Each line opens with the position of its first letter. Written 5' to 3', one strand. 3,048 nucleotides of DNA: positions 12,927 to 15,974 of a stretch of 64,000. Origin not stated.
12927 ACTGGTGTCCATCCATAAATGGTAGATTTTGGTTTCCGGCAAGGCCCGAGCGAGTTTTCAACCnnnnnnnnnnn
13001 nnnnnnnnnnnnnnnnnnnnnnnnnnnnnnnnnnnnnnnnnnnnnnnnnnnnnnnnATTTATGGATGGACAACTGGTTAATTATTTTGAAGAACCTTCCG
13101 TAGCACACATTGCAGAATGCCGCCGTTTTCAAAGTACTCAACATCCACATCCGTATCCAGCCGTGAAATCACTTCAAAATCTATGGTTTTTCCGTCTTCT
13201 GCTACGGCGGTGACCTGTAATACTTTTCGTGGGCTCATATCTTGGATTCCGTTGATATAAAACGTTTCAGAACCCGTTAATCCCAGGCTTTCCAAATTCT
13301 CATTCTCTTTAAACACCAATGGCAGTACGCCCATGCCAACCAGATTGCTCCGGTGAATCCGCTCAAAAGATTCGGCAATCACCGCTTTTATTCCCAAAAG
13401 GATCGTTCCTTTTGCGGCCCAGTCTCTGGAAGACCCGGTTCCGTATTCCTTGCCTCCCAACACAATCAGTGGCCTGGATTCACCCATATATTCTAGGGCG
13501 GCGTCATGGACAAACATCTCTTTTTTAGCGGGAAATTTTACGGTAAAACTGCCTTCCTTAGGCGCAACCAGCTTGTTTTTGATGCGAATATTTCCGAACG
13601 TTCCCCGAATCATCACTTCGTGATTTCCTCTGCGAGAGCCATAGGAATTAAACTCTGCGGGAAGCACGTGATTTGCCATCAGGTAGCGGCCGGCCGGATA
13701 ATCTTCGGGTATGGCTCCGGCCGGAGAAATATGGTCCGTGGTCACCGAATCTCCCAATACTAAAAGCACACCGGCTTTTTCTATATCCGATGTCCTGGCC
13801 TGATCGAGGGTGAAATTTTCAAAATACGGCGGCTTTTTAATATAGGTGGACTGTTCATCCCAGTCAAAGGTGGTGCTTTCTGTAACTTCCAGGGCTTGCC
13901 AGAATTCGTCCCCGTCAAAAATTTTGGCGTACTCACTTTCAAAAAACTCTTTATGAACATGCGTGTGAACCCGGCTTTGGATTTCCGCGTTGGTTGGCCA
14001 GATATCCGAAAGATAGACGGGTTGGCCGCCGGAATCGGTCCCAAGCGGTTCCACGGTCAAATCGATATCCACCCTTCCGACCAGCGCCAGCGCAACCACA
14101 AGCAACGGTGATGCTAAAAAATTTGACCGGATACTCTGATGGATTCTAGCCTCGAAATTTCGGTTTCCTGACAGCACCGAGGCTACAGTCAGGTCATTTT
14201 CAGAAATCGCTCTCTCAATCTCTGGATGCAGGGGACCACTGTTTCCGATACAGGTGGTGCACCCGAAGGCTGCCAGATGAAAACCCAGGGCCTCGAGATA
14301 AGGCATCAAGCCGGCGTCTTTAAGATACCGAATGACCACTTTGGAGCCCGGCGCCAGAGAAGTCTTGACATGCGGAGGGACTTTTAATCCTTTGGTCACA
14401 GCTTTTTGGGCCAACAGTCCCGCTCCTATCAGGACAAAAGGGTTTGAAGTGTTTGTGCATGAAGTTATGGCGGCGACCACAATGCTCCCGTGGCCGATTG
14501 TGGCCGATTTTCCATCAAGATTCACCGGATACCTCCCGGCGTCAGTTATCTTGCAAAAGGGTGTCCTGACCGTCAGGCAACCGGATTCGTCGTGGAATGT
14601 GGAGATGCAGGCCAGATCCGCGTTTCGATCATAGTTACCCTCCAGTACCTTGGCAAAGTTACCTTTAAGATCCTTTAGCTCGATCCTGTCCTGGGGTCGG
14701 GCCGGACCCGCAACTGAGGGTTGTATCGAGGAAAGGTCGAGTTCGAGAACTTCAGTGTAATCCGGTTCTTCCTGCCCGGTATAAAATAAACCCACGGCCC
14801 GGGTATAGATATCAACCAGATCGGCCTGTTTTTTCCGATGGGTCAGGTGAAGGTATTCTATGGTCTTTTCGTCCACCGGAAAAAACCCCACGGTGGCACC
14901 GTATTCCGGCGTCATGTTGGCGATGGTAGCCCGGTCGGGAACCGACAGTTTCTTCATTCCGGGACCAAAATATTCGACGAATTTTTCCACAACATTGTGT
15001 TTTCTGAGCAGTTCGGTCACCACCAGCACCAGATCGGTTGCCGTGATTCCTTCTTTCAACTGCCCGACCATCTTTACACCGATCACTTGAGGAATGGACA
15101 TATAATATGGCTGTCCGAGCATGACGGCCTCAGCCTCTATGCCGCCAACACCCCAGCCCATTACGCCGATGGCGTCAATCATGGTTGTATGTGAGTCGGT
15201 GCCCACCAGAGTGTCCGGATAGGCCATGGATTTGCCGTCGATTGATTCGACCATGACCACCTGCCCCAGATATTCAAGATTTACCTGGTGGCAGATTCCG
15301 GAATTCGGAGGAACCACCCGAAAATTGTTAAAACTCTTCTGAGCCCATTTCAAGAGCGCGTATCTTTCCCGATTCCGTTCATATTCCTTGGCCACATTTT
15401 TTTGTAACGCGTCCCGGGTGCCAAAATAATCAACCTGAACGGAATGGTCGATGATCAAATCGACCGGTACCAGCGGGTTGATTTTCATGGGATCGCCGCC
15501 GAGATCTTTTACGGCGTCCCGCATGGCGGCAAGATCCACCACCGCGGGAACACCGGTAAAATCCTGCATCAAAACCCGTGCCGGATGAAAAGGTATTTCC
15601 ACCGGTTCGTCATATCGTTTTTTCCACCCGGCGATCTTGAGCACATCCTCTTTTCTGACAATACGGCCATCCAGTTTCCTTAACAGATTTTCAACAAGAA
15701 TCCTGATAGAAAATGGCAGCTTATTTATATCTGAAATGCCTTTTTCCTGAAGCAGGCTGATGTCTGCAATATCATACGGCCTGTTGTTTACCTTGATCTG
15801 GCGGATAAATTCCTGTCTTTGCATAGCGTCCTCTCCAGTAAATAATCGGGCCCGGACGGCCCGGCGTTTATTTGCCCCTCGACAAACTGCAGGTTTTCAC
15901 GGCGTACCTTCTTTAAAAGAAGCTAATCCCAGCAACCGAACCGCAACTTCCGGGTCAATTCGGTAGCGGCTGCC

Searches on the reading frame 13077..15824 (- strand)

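Call 95: search_protein_families(library=pfam, proteins=[window:13077-15824:-], max_evalue=0.00001)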
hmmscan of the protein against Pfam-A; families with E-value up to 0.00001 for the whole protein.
window:13077-15824:- (915 aa): 2 families
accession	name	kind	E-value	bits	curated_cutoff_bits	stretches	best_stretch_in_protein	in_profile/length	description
PF00330.25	Aconitase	-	1.9e-162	541.9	28.7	1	67-583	4-463/463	Aconitase family (aconitate hydratase)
PF00694.25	Aconitase_C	-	4e-37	127.9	22.8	1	714-840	4-130/131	Aconitase C-terminal domain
